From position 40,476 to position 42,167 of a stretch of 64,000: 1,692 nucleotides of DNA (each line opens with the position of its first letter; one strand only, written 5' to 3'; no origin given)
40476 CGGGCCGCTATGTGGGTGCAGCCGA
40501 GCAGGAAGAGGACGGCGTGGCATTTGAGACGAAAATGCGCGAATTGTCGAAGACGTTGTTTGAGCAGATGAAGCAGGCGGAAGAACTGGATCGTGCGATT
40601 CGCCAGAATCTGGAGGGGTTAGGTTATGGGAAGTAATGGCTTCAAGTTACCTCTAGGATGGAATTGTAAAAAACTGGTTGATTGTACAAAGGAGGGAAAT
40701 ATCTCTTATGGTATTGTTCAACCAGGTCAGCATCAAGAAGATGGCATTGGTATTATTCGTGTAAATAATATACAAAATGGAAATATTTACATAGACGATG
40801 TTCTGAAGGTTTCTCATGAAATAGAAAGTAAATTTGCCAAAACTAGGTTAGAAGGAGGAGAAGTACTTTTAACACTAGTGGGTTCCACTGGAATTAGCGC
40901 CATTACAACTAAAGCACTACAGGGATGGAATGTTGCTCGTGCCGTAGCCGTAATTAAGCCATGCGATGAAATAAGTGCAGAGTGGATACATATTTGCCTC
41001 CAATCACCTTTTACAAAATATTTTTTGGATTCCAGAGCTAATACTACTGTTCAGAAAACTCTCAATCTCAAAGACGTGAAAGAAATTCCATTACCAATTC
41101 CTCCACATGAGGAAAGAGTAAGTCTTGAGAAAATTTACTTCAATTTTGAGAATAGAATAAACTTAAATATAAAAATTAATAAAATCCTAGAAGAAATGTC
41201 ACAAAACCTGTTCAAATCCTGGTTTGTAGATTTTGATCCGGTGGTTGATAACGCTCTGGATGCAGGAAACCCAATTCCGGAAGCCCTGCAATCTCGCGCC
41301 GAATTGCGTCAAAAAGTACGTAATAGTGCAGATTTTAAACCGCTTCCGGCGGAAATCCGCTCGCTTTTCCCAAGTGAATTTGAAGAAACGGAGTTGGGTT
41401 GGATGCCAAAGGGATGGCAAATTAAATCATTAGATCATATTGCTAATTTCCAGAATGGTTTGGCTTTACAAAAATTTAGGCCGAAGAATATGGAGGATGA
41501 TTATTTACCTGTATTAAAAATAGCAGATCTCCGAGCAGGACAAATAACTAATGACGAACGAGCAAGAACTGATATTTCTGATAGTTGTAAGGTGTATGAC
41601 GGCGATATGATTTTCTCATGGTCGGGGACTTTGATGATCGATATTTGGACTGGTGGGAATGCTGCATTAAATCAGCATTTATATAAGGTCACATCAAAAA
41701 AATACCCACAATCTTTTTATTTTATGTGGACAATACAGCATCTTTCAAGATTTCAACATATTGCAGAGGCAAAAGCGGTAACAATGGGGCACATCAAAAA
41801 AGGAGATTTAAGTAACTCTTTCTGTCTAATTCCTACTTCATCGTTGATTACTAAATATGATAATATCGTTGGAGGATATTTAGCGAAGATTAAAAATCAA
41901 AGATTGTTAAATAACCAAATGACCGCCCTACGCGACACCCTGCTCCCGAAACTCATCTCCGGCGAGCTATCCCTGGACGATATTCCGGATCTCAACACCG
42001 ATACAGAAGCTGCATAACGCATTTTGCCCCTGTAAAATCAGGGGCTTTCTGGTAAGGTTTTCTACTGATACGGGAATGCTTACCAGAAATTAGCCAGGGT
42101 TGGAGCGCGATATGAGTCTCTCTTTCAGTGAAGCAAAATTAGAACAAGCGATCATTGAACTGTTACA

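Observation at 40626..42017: Mosaic composition of hsdS: two AT-rich target-recognition domains around a GC-normal core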

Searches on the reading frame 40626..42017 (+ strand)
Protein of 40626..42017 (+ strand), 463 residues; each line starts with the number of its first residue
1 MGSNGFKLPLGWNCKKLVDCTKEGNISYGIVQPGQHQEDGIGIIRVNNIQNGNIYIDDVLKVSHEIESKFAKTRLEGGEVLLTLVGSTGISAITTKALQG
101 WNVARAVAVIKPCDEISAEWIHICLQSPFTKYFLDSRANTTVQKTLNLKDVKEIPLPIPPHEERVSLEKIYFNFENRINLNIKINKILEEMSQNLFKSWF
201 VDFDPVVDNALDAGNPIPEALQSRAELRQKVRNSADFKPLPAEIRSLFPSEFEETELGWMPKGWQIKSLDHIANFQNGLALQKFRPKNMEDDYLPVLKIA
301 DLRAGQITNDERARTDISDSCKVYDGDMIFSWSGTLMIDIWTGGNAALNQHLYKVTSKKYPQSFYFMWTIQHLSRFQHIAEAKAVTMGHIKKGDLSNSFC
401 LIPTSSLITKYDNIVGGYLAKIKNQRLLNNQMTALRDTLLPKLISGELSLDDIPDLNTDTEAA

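Call 7: search_protein_families(proteins=[window:40626-42017:+], library=ncbifam)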
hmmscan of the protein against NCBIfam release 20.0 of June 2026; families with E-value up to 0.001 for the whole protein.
window:40626-42017:+ (463 aa): 2 families
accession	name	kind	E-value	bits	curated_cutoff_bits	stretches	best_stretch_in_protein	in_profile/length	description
NF007278.0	PRK09737.1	equivalog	2.3e-13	49.7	662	1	7-164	5-375/461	type I restriction-modification system specificity subunit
NF047740.1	antiphage_MADS5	equivalog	3e-07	29.6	400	1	14-169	274-433/461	methylation-associated defense system restriction endonuclease subunit S MAD5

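Call 11: search_solved_structures(query=window:40626-42017:+, max_evalue=0.01, show_alignments=2)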
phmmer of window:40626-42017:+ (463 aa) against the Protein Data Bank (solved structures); distinct sequences matched with E-value up to 0.01: 3.
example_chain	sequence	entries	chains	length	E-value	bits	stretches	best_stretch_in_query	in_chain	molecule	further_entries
1yf2_A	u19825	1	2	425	6.5e-09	38.2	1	9-195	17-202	Type I restriction-modification enzyme, S subunit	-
2y7c_A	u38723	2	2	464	2.1e-07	33.2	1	37-186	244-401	TYPE-1 RESTRICTION ENZYME ECOKI SPECIFICITY PROTEIN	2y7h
7vru_C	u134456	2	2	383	2.2e-07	33.1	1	35-185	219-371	Site-specific DNA recognition subunit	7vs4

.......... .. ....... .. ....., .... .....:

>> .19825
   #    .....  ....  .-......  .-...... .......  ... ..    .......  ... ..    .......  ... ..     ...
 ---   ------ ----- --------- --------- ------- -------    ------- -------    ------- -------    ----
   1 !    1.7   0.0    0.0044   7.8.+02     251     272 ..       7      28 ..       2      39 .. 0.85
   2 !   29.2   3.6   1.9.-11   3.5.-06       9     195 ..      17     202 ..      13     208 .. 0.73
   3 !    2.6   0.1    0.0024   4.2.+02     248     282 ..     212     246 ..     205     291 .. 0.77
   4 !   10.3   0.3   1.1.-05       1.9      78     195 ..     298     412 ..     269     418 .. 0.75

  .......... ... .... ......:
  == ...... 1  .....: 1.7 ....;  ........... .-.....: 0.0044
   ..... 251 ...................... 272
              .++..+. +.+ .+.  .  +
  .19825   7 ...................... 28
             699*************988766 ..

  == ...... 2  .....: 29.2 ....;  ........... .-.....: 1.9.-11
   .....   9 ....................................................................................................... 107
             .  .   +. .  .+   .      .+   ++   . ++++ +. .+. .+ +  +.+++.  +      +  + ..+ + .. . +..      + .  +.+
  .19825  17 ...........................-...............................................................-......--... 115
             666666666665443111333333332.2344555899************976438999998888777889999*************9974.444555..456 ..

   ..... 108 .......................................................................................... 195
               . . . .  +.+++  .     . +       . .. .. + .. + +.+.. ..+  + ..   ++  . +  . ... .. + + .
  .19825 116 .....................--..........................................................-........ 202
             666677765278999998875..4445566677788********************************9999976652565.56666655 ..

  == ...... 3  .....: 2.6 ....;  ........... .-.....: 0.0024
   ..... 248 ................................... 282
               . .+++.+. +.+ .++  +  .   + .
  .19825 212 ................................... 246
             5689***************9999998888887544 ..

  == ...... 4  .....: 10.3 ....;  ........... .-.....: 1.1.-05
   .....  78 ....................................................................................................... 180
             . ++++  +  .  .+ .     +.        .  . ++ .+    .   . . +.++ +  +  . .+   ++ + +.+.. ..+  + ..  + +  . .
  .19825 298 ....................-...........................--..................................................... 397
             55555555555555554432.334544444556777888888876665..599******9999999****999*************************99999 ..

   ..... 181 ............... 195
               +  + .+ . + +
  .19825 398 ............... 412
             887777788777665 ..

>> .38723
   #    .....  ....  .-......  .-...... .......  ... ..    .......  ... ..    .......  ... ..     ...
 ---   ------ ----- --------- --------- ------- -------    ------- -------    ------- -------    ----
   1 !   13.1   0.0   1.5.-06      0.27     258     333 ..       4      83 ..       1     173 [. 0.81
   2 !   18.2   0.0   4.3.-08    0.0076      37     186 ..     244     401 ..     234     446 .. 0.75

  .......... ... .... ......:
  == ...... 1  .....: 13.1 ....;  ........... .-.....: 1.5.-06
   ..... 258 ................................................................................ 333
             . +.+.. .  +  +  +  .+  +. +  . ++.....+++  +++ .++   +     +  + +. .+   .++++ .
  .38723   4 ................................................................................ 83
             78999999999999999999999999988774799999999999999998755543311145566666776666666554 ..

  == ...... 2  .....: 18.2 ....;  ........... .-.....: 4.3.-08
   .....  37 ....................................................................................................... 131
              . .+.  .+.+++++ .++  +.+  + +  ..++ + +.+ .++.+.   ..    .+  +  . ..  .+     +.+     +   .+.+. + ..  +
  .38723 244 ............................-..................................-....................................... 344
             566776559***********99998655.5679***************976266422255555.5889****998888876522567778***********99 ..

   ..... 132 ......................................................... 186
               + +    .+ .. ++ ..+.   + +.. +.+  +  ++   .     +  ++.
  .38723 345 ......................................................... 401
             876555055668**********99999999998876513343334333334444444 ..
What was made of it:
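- On Type I R-M specificity subunit (HsdS): Solved HsdS chains 1yf2, 2y7c and 7vru also match (call 11).
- Tried and rejected: Solved HsdS structures match the TRDs only weakly (18-29 bits, call 11).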

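Call 14: profile_search(protein=window:40626-42017:+)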
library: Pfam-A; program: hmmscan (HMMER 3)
A. the first sequence (463 residues): domains with independent E <= 10: 3; with E <= 0.001: 2
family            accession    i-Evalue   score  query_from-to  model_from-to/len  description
Methylase_S       PF01420.25    1.7e-07    32.1      41-189        32-167/168  Type I restriction modification DNA specificity domain
Methylase_S       PF01420.25      3e-06    28.0     261-397         1-131/168  Type I restriction modification DNA specificity domain
LysM              PF01476.26       0.81    10.1      43-62         23-42/43  LysM domain
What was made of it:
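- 40626..42017 (+): hsdS, the specificity subunit (463 aa), GC 37.7%. Two Methylase_S domains, at aa 41-189 and 261-397 (call 14).
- On Type I R-M specificity subunit (HsdS): PF01420 hits at aa 41-189 (E = 1.7e-7) and aa 261-397 (E = 3e-6) (call 14).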

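Call 22: find_homologous_proteins(query=window:40626-42014:+, max_evalue=0.00001)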
Query window:40626-42014:+ (463 aa): 7986 proteins with E <= 0.00001 among 8000 candidates; the best 120 are listed.
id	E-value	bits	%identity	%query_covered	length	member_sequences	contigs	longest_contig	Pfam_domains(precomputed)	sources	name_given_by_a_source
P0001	0.0e+0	1059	100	100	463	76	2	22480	PF01420.26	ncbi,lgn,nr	ncbi:TPA: restriction endonuclease subunit S [Escherichia coli]|nr:restriction endonuclease subunit 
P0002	4.1e-272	921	100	86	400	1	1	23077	PF01420.26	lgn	-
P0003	6.3e-264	894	83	100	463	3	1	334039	PF01420.26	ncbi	ncbi:restriction endonuclease subunit S [Enterobacter sp. UPMP2052]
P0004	5.1e-245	831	99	79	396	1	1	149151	PF01420.26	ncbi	-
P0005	9.9e-243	824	100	77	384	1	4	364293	PF01420.26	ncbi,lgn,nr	ncbi:restriction endonuclease subunit S [Escherichia coli]|nr:hsdS protein [Escherichia coli 1827-70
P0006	2.7e-239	813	100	76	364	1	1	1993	PF01420.26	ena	-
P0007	6.3e-197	673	66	98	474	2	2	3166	PF01420.26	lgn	-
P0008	2.5e-196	671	66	98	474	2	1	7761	PF01420.26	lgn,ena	-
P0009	5.3e-196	670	68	100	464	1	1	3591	PF01420.26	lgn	-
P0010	4.5e-193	660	68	100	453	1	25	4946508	PF01420.26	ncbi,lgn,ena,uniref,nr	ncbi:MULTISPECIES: restriction endonuclease subunit S [Escherichia]|uniref:Restriction endonuclease 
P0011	1.6e-192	658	68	100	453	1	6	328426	PF01420.26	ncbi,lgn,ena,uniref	ncbi:restriction endonuclease subunit S [Escherichia marmotae]|uniref:restriction endonuclease subun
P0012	1.1e-191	656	67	100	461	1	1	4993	PF01420.26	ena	-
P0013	2.8e-191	654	68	100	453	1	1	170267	PF01420.26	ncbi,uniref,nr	ncbi:restriction endonuclease subunit S [Escherichia sp. 93.0724]|uniref:restriction endonuclease su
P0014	9.3e-191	653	67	100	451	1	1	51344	PF01420.26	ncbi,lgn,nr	ncbi:restriction endonuclease subunit S [Escherichia coli]|nr:restriction endonuclease subunit S [Es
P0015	1.5e-190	652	70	92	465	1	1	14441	PF01420.26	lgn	-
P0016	1.7e-190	652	67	100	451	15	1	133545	PF01420.26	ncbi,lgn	ncbi:TPA: restriction endonuclease subunit S [Escherichia coli]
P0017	1.9e-190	652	70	91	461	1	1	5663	PF01420.26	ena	-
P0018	2.1e-190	651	70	92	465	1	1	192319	PF01420.26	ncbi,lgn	ncbi:restriction endonuclease subunit S [Escherichia coli]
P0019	3.4e-190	651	78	83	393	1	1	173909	PF01420.26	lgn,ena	-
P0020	3.4e-190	651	70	92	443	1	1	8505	PF01420.26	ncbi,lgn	-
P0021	4.0e-190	650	70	92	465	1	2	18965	PF01420.26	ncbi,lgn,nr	ncbi:TPA: restriction endonuclease subunit S [Escherichia coli]|nr:restriction endonuclease subunit 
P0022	2.6e-188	645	69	91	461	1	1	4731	PF01420.26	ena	-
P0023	1.7e-186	639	67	95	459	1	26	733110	PF01420.26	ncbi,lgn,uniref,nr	ncbi:TPA: restriction endonuclease subunit S [Escherichia coli]|uniref:restriction endonuclease subu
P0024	1.7e-186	638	67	95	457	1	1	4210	PF01420.26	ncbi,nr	ncbi:TPA: restriction endonuclease subunit S, partial [Escherichia coli]|nr:restriction endonuclease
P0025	3.2e-185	634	80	76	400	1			PF01420.26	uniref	uniref:restriction endonuclease subunit S n=1 Tax=Escherichia coli TaxID=562 RepID=UPI000D0A29CC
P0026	4.8e-183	627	98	61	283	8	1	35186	PF01420.26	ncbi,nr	ncbi:restriction endonuclease subunit S, partial [Escherichia marmotae]|nr:restriction endonuclease 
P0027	7.8e-182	623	73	84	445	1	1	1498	PF01420.26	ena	-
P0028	2.3e-181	622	86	70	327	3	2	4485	PF01420.26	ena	-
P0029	8.4e-180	616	100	59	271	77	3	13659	PF01420.26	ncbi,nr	ncbi:TPA: restriction endonuclease subunit S, partial [Escherichia coli]|nr:restriction endonuclease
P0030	1.8e-177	609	71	85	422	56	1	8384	PF01420.26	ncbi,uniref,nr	ncbi:restriction endonuclease subunit S [Escherichia coli]|uniref:restriction endonuclease subunit S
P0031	6.8e-173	594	93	61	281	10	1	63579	PF01420.26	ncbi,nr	ncbi:restriction endonuclease subunit S, partial [Escherichia coli]|nr:restriction endonuclease subu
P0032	2.2e-169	582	60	100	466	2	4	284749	PF01420.26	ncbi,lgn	ncbi:restriction endonuclease subunit S [Raoultella planticola]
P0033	3.5e-169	581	59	100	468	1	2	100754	PF01420.26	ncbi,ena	-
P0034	9.5e-169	580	59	100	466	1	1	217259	PF01420.26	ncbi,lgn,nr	ncbi:restriction endonuclease subunit S [Salmonella enterica subsp. enterica]|nr:restriction endonuc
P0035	6.2e-168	577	60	100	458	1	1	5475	PF01420.26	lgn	-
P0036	1.5e-167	576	59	100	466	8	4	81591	PF01420.26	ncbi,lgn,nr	ncbi:TPA: restriction endonuclease subunit S [Enterobacter roggenkampii]|nr:restriction endonuclease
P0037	3.9e-167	575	62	93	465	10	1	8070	PF01420.26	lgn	-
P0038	1.2e-166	573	59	100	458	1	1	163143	PF01420.26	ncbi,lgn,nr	ncbi:restriction endonuclease subunit S [Salmonella enterica subsp. enterica]|nr:restriction endonuc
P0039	1.4e-166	573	100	55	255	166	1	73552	PF01420.26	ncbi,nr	ncbi:TPA: restriction endonuclease subunit S, partial [Escherichia coli]|nr:restriction endonuclease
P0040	2.5e-165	569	59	100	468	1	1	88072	PF01420.26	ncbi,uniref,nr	ncbi:restriction endonuclease subunit S [Raoultella sp. T31]|uniref:restriction endonuclease subunit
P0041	7.9e-165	567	60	100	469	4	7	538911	PF01420.26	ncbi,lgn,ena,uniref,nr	ncbi:TPA: restriction endonuclease subunit S [Citrobacter freundii]|uniref:restriction endonuclease 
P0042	1.8e-164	566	59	96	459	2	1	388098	PF01420.26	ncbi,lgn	ncbi:restriction endonuclease subunit S [Klebsiella quasipneumoniae]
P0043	2.4e-164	566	58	100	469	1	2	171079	PF01420.26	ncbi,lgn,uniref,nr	ncbi:restriction endonuclease subunit S [Klebsiella huaxiensis]|uniref:Type I restriction modificati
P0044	5.5e-164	564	58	100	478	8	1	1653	PF01420.26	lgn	-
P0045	1.1e-163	563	59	100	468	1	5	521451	PF01420.26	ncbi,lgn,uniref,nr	ncbi:restriction endonuclease subunit S [Enterobacter cloacae complex sp. P12RS]|uniref:restriction 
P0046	1.2e-163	563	58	100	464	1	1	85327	PF01420.26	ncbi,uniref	ncbi:restriction endonuclease subunit S [Enterobacter cloacae]|uniref:restriction endonuclease subun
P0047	1.3e-163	563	58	100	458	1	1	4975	PF01420.26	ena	-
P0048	4.7e-163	561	60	100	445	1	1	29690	PF01420.26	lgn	-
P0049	6.2e-163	561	60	100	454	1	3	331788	PF01420.26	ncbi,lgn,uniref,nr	ncbi:TPA: restriction endonuclease subunit S [Citrobacter freundii]|uniref:restriction endonuclease 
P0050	8.3e-163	560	71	76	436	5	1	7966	PF01420.26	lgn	-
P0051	1.1e-162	560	59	95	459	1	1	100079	PF01420.26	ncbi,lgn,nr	ncbi:TPA: restriction endonuclease subunit S [Klebsiella aerogenes]|nr:restriction endonuclease subu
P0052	1.1e-162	560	58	100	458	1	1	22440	PF01420.26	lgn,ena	-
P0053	4.9e-162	558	59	100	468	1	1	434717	PF01420.26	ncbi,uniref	ncbi:restriction endonuclease subunit S [Enterobacter bugandensis]|uniref:restriction endonuclease s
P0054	5.6e-161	554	57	96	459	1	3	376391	PF01420.26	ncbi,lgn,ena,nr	ncbi:TPA: restriction endonuclease subunit S [Klebsiella quasipneumoniae subsp. similipneumoniae]|nr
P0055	5.6e-161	554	57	96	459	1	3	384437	PF01420.26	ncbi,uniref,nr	ncbi:restriction endonuclease subunit S [Klebsiella quasipneumoniae]|uniref:restriction endonuclease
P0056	1.3e-160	553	58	100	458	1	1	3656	PF01420.26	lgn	-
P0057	1.5e-160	553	57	96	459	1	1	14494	PF01420.26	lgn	-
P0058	2.5e-160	552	57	96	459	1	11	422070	PF01420.26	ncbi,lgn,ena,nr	ncbi:TPA: restriction endonuclease subunit S [Klebsiella quasipneumoniae subsp. similipneumoniae]|nr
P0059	8.0e-160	551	57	96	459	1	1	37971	PF01420.26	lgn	-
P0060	1.1e-159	550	58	95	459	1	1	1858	PF01420.26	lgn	-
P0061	3.8e-159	548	57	100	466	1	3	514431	PF01420.26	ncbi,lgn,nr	ncbi:restriction endonuclease subunit S [Leclercia sp. LSNIH6]|nr:restriction endonuclease subunit S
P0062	4.6e-159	548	58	95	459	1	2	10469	PF01420.26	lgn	-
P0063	1.1e-158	547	55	98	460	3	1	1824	PF01420.26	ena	-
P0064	2.5e-158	546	82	63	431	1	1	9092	PF01420.26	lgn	-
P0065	3.4e-158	545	57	100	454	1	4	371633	PF01420.26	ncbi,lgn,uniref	ncbi:restriction endonuclease subunit S [Klebsiella quasipneumoniae]|uniref:restriction endonuclease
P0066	9.2e-155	534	76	67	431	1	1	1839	PF01420.26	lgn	-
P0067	6.3e-150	518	57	94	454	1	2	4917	PF01420.26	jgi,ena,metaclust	metaclust:\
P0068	7.8e-150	518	58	95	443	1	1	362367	PF01420.26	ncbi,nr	ncbi:hypothetical protein ABR33_07285 [Enterobacter bugandensis]|nr:hypothetical protein ABR33_07285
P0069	1.4e-148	514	53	97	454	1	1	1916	PF01420.26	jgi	-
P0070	1.2e-147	510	52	96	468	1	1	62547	PF01420.26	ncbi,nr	ncbi:MAG: restriction endonuclease subunit S [Gammaproteobacteria bacterium]|nr:restriction endonucl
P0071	7.2e-146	505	62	81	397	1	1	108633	PF01420.26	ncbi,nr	ncbi:TPA: restriction endonuclease subunit S, partial [Escherichia coli]|nr:restriction endonuclease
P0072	5.8e-145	502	55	93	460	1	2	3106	PF01420.26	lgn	-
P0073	9.2e-144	498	49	96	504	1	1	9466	PF01420.26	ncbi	-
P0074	1.2e-141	491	53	98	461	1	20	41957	PF01420.26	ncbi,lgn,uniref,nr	ncbi:restriction endonuclease subunit S [Photorhabdus kleinii]|uniref:restriction endonuclease subun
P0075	5.5e-138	479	53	90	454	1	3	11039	PF01420.26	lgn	-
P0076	3.7e-137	476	49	98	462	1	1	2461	PF01420.26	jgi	jgi:type I restriction enzyme S subunit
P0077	6.6e-137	475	51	94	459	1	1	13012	PF01420.26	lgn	-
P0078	3.0e-136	473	52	98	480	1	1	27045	PF01420.26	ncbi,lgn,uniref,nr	ncbi:restriction endonuclease subunit S [Plesiomonas shigelloides]|uniref:restriction endonuclease s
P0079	7.6e-136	472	60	79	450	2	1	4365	PF01420.26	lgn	-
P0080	2.2e-135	470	60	76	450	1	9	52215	PF01420.26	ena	-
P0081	7.8e-135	468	50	98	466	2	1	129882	PF01420.26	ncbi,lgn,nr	ncbi:restriction endonuclease subunit S [Vibrio cholerae]|nr:restriction endonuclease subunit S [Vib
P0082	8.8e-135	468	52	97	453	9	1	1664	PF01420.26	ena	-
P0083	3.3e-133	463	51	100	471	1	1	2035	PF01420.26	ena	-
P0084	4.1e-133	463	52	90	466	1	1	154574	PF01420.26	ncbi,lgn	ncbi:restriction endonuclease subunit S [Vibrio vulnificus]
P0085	6.0e-133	462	52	92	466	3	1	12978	PF01420.26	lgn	-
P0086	3.7e-132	459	49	98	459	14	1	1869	PF01420.26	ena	-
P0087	1.9e-131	457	54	87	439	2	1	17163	PF01420.26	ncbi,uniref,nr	ncbi:restriction endonuclease subunit S [Vibrio cholerae]|uniref:restriction endonuclease subunit S 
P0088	1.5e-129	451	51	93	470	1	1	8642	PF01420.26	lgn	-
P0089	1.2e-128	448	49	96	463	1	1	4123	PF01420.26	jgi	jgi:type I restriction enzyme, S subunit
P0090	1.6e-128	447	47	98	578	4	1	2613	PF18765.8,PF01420.26,PF01909.30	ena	-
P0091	1.8e-128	447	51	90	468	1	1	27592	PF01420.26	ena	-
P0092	9.5e-128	445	49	94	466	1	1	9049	PF01420.26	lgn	-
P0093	2.4e-127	444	50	100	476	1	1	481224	PF01420.26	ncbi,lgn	ncbi:restriction endonuclease subunit S [Vibrio metoecus]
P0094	1.8e-126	441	49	100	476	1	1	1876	PF01420.26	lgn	-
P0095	7.7e-126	439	56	74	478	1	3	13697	PF01420.26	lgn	-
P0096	1.1e-125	438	47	96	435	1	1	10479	PF01420.26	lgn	-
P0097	1.2e-125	438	48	92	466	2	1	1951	PF01420.26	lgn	-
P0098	4.7e-125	436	48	98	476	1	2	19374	PF01420.26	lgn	-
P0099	1.3e-124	434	60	78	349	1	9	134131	PF01420.26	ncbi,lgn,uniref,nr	ncbi:restriction endonuclease subunit S [Escherichia coli]|uniref:restriction endonuclease subunit S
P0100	1.7e-124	434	48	98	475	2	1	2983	PF01420.26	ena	-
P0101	2.4e-124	434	46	97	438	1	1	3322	PF01420.26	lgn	-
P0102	1.0e-123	432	47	98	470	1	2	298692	PF01420.26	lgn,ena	-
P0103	1.9e-123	431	48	97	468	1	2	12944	PF01420.26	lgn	-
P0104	2.2e-123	430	47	96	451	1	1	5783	PF01420.26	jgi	jgi:type I restriction enzyme, S subunit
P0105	3.2e-123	430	47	98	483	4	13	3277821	PF01420.26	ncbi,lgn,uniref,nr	ncbi:TPA: restriction endonuclease subunit S [Vibrio parahaemolyticus]|uniref:restriction endonuclea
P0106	3.6e-123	430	60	72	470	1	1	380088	PF01420.26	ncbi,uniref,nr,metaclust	ncbi:restriction endonuclease subunit S [Aliivibrio fischeri]|uniref:restriction endonuclease subuni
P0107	6.4e-123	429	50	90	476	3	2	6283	PF01420.26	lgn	-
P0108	1.0e-122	428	56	80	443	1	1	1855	PF01420.26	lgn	-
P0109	1.0e-122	428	46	96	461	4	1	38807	PF01420.26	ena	-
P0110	1.5e-122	428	45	96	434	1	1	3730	PF01420.26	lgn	-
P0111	1.7e-122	428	67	60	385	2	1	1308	PF01420.26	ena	-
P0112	1.9e-122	427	49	92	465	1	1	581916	PF01420.26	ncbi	ncbi:restriction endonuclease subunit S [Aeromonas veronii]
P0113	3.8e-122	426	45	96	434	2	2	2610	PF01420.26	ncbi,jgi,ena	jgi:type I restriction enzyme S subunit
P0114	4.1e-122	426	61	70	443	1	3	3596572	PF01420.26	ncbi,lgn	ncbi:restriction endonuclease subunit S [Edwardsiella tarda]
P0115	4.1e-122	426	60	78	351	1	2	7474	PF01420.26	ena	-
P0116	5.2e-122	426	45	96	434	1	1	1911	PF01420.26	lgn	-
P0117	5.8e-122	426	59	75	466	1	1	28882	PF01420.26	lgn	-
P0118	5.8e-122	426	47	96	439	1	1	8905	PF01420.26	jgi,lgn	jgi:type I restriction enzyme S subunit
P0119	6.0e-122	426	45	97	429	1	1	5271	PF01420.26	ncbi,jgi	jgi:type I restriction enzyme S subunit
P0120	6.3e-122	426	47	98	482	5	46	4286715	PF01420.26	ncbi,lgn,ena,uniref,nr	ncbi:restriction endonuclease subunit S [Proteus mirabilis]|uniref:restriction endonuclease subunit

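Call 25: find_related_loci(query=window:40626-42014:+, collection=genome_contigs, flank=4000)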
Query window:40626-42014:+ (463 aa) in genome_contigs; peptide patterns used: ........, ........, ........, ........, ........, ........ (x = any residue, [..] = any of these).
14 stretches matched a pattern, but none encodes a relative of the query by tblastn (E <= 1e-3).
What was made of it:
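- Tried and rejected: Single-protein scan of genome_contigs: it found no relatives (call 25).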
